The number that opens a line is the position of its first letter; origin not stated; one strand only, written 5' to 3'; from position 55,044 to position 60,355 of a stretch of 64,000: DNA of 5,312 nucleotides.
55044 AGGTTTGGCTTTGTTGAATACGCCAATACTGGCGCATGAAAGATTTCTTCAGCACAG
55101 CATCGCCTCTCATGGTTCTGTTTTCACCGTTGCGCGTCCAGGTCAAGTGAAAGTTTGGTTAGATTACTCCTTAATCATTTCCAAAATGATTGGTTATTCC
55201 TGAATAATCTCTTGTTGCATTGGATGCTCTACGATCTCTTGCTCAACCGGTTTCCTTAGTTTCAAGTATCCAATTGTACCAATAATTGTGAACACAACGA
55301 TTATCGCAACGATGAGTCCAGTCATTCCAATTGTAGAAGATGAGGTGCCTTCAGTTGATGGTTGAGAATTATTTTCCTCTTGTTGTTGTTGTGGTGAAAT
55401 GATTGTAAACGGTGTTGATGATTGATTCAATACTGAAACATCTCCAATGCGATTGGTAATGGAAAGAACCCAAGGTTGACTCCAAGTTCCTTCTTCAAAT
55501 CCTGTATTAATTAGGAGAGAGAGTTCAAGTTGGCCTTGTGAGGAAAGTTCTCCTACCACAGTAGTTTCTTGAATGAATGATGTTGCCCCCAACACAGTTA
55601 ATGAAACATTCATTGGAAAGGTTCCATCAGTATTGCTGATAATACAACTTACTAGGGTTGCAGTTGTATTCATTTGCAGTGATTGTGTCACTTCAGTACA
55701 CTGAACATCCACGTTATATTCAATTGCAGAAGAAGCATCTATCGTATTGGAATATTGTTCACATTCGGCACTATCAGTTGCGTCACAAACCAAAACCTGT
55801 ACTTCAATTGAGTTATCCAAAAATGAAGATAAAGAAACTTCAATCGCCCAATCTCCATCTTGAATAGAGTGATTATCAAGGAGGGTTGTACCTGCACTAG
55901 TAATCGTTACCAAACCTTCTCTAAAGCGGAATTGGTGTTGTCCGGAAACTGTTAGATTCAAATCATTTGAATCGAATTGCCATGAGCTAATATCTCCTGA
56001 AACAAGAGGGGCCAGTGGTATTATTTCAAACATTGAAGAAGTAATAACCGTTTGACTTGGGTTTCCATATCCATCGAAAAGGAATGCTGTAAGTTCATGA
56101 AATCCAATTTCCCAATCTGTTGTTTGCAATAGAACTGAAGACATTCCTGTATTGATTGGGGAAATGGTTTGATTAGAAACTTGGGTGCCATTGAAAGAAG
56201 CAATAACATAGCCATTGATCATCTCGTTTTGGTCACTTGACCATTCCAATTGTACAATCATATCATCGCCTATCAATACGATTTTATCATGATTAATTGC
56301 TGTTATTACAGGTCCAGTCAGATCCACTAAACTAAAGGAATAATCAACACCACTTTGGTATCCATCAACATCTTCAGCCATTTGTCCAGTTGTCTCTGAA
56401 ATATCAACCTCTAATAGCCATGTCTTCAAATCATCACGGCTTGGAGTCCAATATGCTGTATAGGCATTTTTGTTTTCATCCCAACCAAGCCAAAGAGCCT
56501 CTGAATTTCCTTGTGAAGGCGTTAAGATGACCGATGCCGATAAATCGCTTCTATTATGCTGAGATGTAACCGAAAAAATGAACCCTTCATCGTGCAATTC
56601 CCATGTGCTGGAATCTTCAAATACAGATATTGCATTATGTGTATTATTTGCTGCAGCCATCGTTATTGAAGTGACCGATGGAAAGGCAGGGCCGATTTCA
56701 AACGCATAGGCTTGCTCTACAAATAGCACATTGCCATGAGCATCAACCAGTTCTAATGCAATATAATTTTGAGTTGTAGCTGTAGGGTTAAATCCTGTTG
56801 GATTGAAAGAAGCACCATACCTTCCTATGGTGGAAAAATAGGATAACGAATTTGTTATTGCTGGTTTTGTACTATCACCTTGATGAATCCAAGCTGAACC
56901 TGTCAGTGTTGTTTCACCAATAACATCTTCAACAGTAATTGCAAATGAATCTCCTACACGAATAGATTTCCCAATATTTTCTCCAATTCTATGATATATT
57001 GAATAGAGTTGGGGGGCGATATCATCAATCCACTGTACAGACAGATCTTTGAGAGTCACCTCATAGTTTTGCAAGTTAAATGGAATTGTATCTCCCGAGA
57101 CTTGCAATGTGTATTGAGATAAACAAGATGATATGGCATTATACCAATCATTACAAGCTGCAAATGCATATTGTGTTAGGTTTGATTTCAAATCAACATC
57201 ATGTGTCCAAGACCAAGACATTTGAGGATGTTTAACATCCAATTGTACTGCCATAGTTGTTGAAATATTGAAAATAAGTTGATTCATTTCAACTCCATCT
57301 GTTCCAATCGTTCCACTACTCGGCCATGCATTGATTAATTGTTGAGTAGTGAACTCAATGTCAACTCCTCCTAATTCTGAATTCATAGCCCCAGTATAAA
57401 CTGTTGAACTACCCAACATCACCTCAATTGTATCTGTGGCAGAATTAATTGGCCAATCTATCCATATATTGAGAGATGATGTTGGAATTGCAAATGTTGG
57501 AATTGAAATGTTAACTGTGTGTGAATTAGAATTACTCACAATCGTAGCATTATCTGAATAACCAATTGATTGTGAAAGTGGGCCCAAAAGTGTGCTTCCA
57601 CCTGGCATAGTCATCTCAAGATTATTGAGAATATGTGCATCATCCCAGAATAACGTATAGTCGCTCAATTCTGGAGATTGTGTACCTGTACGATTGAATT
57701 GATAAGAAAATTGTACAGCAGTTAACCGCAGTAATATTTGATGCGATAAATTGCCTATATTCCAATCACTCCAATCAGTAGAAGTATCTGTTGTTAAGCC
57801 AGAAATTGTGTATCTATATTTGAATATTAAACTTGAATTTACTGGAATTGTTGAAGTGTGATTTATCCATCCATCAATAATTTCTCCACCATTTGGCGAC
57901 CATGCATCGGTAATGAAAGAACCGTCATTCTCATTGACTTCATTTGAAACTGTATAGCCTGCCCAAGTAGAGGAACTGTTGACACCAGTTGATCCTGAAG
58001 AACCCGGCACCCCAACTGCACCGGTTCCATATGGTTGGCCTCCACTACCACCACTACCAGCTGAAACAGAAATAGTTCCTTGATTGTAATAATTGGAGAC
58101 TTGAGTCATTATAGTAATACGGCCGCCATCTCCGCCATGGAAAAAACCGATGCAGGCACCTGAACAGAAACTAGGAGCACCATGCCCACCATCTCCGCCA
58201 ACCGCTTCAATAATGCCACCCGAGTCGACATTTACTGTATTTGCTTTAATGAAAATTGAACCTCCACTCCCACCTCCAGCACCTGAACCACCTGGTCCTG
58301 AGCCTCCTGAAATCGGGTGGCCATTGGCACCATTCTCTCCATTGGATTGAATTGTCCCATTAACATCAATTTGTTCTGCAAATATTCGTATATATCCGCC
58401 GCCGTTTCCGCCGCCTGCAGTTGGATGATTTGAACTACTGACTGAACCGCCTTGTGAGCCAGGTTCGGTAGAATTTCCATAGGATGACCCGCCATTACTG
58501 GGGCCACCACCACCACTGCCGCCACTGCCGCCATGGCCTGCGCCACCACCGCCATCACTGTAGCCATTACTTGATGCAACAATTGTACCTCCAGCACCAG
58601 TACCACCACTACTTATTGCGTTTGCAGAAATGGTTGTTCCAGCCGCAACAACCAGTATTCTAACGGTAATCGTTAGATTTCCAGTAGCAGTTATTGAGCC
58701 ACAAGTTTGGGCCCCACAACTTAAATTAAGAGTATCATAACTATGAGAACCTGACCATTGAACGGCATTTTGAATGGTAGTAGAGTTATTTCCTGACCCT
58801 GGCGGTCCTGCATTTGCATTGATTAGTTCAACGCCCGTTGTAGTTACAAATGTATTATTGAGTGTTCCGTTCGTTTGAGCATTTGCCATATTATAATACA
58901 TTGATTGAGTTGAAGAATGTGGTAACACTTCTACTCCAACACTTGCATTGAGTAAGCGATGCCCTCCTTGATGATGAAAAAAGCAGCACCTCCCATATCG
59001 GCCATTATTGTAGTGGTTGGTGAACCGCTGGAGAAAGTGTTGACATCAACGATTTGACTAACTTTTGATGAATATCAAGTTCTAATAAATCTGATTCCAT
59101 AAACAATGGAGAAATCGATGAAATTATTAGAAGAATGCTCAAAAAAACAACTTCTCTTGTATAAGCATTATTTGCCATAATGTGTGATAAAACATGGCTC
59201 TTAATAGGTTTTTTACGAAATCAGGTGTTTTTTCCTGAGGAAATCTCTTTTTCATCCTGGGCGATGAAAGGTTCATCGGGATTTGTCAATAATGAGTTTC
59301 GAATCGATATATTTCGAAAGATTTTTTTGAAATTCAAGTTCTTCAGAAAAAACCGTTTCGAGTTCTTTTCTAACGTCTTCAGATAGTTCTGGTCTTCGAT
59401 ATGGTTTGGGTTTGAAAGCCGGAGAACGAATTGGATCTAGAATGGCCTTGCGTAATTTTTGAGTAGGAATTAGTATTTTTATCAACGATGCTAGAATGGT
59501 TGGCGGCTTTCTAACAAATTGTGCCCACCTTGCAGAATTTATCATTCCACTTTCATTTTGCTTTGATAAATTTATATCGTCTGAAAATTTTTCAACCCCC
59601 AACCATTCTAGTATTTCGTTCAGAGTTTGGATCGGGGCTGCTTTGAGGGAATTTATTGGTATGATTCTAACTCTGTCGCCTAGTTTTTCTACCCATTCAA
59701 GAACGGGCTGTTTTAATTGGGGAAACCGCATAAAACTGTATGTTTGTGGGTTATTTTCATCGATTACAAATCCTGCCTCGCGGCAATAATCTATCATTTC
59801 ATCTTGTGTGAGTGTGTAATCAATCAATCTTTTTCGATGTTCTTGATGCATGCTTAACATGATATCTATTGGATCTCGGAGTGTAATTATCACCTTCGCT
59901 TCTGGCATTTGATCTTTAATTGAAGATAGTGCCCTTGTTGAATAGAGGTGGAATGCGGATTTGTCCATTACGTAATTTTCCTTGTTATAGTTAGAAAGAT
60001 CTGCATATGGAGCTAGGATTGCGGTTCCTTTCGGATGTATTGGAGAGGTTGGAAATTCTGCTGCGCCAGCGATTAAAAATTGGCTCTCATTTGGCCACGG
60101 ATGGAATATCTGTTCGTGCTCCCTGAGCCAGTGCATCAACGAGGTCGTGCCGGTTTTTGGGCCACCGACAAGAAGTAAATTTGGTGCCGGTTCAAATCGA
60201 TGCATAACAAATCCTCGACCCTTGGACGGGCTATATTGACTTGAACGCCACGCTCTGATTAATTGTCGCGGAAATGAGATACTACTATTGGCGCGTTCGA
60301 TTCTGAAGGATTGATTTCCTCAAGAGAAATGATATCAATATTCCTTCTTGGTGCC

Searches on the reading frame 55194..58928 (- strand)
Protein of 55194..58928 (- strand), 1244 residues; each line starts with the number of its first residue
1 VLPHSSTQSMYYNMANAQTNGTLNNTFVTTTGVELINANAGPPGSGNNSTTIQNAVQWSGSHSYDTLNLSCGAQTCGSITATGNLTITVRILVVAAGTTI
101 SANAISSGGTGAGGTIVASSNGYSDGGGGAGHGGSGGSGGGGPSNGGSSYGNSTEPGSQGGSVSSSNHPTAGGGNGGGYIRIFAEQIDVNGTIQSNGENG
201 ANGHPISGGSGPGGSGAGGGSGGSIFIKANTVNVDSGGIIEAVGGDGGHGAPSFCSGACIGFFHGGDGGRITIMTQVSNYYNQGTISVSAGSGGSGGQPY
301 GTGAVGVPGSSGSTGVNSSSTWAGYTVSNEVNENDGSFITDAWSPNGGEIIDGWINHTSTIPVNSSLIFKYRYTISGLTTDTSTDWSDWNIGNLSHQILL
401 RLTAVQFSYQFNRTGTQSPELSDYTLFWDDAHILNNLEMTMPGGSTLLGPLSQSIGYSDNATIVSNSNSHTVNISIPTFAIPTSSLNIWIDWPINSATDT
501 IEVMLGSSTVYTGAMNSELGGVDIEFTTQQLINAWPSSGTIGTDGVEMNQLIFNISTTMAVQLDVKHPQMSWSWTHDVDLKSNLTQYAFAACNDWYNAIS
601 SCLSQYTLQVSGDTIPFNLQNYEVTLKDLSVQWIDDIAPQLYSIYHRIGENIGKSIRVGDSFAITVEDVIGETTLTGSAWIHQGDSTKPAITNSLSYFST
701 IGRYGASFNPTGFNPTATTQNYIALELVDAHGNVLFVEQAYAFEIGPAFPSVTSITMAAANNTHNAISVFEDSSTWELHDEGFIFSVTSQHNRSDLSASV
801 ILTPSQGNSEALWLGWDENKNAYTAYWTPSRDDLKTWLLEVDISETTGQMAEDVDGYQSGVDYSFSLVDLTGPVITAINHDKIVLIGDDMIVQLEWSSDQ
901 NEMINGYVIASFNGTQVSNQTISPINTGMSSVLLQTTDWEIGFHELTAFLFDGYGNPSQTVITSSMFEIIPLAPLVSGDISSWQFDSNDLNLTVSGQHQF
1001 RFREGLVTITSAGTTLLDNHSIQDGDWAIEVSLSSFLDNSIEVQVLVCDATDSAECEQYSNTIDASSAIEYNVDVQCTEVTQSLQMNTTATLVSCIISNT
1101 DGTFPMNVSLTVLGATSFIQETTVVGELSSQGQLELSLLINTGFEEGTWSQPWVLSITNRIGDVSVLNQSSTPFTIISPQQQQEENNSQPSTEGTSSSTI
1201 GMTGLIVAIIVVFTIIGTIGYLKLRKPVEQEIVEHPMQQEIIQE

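Call 13: search_protein_families(library=pfam, proteins=[window:55194-58928:-], max_evalue=0.0001)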
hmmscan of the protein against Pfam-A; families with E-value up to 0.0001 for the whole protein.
window:55194-58928:- (1244 aa): 0 families

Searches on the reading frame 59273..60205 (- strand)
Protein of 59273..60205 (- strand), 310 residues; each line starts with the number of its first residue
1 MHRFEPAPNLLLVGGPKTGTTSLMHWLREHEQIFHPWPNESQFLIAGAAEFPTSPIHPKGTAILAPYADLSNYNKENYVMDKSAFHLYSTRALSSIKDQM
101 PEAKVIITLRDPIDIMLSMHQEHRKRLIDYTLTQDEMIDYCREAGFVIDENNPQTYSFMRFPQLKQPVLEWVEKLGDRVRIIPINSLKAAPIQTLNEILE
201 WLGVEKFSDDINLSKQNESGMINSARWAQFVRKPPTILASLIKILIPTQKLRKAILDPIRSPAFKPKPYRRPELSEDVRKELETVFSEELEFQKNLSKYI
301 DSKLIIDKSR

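Call 13: search_protein_families(library=pfam, proteins=[window:59273-60205:-], max_evalue=0.0001)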
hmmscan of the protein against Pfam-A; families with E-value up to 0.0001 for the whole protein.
window:59273-60205:- (310 aa): 2 families
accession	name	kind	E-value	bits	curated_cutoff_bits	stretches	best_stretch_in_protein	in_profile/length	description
PF13469.12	Sulfotransfer_3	-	1.8e-10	41.9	27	1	75-208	100-215/216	Sulfotransferase family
PF00685.33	Sulfotransfer_1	-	2.8e-06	27.4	22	1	9-204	3-181/255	Sulfotransferase domain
